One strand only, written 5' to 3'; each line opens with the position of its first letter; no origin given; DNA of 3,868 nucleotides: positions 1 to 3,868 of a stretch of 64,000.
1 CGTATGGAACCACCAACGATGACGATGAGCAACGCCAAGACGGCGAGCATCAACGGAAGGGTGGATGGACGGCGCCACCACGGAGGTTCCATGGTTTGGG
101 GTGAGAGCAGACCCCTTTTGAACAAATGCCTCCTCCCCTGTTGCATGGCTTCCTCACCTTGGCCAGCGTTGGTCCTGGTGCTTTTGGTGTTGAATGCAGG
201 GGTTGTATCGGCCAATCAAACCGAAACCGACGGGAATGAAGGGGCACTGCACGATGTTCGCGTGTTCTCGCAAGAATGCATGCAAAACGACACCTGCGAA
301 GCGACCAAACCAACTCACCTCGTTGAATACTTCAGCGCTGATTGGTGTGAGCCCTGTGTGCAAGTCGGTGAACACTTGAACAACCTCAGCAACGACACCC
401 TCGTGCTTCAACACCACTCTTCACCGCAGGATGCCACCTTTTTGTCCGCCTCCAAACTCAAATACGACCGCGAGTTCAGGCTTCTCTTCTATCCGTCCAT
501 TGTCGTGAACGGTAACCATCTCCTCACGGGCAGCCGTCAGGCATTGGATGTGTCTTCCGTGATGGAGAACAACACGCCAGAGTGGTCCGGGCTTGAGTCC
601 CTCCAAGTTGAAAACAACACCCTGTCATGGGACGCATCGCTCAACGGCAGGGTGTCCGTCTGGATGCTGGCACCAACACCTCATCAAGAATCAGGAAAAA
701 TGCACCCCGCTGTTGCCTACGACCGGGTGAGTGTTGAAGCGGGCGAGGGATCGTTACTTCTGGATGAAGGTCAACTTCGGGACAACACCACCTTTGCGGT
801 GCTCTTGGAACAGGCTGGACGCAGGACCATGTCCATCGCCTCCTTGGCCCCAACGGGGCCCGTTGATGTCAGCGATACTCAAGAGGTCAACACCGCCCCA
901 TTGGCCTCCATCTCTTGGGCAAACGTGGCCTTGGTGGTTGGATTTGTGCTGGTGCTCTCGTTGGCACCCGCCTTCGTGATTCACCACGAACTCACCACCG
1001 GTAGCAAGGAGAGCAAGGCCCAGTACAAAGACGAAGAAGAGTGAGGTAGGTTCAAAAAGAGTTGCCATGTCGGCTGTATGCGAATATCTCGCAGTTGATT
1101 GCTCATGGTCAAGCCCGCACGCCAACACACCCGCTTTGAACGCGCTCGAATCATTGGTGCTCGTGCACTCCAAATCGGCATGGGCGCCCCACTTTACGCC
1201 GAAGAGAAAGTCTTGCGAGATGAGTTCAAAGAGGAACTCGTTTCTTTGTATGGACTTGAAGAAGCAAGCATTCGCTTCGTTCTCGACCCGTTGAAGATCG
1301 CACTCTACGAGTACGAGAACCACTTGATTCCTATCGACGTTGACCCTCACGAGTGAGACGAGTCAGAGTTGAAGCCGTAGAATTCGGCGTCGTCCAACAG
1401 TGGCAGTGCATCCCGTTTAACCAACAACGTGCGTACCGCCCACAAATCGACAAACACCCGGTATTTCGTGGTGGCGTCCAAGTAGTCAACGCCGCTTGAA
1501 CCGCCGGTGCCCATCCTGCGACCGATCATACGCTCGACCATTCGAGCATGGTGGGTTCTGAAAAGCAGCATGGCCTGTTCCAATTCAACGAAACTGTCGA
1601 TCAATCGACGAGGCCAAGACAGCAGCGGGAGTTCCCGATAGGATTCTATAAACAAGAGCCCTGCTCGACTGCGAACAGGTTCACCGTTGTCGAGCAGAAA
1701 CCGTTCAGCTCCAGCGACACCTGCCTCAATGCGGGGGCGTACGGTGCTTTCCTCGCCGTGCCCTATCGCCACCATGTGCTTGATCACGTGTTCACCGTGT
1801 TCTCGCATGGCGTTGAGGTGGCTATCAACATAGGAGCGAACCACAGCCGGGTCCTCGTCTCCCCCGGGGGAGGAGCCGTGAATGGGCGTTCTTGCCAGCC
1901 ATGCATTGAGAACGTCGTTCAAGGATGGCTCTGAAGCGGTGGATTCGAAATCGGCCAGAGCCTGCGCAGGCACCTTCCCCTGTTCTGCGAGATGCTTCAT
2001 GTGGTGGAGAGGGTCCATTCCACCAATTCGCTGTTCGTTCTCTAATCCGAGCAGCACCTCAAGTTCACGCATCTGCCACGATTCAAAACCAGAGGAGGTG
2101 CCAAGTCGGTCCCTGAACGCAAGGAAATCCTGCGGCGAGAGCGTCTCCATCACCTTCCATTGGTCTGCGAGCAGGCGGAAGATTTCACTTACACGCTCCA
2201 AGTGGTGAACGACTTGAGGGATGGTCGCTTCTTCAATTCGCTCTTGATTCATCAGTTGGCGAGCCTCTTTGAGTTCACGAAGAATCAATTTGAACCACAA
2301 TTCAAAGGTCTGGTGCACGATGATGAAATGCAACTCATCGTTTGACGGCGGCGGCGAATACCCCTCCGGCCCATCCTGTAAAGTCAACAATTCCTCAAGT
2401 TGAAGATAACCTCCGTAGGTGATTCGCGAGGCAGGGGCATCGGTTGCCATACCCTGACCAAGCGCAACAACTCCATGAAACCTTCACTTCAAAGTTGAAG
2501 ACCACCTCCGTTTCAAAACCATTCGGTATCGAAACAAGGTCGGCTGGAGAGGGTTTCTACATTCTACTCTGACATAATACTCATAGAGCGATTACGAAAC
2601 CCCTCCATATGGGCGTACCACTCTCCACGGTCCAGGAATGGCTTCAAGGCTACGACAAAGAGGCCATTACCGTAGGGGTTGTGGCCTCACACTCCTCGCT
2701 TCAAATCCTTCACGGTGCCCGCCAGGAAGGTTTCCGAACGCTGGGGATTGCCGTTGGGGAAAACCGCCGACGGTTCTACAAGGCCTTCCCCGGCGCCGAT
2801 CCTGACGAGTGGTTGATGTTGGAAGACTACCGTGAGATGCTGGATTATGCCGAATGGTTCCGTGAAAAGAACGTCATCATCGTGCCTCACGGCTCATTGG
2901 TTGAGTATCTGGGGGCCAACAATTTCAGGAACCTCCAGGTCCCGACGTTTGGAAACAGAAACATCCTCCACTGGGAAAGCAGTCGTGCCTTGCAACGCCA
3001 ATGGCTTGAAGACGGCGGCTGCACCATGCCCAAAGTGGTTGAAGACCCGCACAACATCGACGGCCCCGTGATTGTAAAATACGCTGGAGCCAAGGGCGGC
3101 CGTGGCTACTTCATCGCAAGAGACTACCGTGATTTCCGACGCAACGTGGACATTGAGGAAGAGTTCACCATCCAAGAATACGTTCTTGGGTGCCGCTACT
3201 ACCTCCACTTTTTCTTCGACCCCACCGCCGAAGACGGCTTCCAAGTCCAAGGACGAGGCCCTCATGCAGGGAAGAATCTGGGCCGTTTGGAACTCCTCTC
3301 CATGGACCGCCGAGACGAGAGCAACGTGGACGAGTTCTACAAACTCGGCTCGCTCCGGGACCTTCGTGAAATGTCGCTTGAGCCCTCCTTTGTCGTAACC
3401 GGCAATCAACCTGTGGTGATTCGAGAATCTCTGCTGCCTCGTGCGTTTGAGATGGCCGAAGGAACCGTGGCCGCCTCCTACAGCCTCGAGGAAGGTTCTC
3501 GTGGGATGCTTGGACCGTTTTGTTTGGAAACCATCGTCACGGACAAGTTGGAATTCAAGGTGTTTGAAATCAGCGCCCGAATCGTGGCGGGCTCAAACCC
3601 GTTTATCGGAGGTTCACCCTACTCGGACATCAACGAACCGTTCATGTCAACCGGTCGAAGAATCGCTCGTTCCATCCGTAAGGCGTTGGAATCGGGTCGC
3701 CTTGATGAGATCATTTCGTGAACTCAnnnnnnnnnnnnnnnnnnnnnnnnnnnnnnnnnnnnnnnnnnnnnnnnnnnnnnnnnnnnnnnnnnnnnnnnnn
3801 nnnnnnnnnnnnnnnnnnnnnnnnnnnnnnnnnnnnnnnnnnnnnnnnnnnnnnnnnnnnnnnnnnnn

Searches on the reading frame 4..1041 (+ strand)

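Call 4: search_protein_families(library=pfam, proteins=[window:4-1041:+], max_evalue=1)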
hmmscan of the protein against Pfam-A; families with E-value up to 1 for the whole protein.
window:4-1041:+ (346 aa): 1 family
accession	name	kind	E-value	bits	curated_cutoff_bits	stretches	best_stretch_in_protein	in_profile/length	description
PF00085.26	Thioredoxin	-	0.082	13.4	23.5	1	101-131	17-46/103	Thioredoxin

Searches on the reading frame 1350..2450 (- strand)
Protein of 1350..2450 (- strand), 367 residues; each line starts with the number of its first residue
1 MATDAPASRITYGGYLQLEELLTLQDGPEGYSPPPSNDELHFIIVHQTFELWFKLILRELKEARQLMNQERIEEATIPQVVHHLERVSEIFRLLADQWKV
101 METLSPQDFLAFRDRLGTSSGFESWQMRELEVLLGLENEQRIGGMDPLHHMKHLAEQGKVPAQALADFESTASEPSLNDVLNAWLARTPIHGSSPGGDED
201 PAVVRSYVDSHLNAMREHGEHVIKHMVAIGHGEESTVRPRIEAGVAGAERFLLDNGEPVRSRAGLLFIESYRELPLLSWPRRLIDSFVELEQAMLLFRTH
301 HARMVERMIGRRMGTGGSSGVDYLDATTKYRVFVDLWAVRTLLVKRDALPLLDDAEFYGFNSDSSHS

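Call 4: search_protein_families(library=pfam, proteins=[window:1350-2450:-], max_evalue=1)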
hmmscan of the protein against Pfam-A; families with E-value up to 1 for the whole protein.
window:1350-2450:- (367 aa): 2 families
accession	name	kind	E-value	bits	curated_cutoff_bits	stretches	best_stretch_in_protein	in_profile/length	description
PF03301.18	Trp_dioxygenase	-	5.3e-62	210.6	34.9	1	7-343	12-346/346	Tryptophan 2,3-dioxygenase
PF07014.17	Hs1pro-1_C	-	0.0028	17.7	29.3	1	18-120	29-125/257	Hs1pro-1 protein C-terminus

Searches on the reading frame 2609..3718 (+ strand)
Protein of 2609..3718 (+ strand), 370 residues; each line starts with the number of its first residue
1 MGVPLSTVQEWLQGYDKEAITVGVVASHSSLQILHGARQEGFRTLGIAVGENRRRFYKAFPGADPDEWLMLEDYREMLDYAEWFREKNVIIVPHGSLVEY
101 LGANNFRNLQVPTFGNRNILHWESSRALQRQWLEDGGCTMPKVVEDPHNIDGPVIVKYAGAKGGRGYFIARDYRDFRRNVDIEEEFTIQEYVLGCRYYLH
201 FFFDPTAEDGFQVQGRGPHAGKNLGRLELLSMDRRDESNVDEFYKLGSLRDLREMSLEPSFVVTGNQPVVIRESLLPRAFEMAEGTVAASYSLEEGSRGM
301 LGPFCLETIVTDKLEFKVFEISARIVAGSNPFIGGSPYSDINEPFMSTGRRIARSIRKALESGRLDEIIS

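Call 4: search_protein_families(library=pfam, proteins=[window:2609-3718:+], max_evalue=1)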
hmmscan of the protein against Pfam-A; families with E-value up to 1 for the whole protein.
window:2609-3718:+ (370 aa): 3 families
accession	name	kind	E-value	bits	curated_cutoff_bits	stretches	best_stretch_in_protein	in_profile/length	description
PF06973.17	DUF1297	-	3.7e-52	177.1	23.8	1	184-369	21-187/188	Domain of unknown function (DUF1297)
PF06849.18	DUF1246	-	1.8e-38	131.7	25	1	22-143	1-121/122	Protein of unknown function (DUF1246)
PF02786.22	CPSase_L_D2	-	0.072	13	19.8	1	144-179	31-66/211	Carbamoyl-phosphate synthase L chain, ATP binding domain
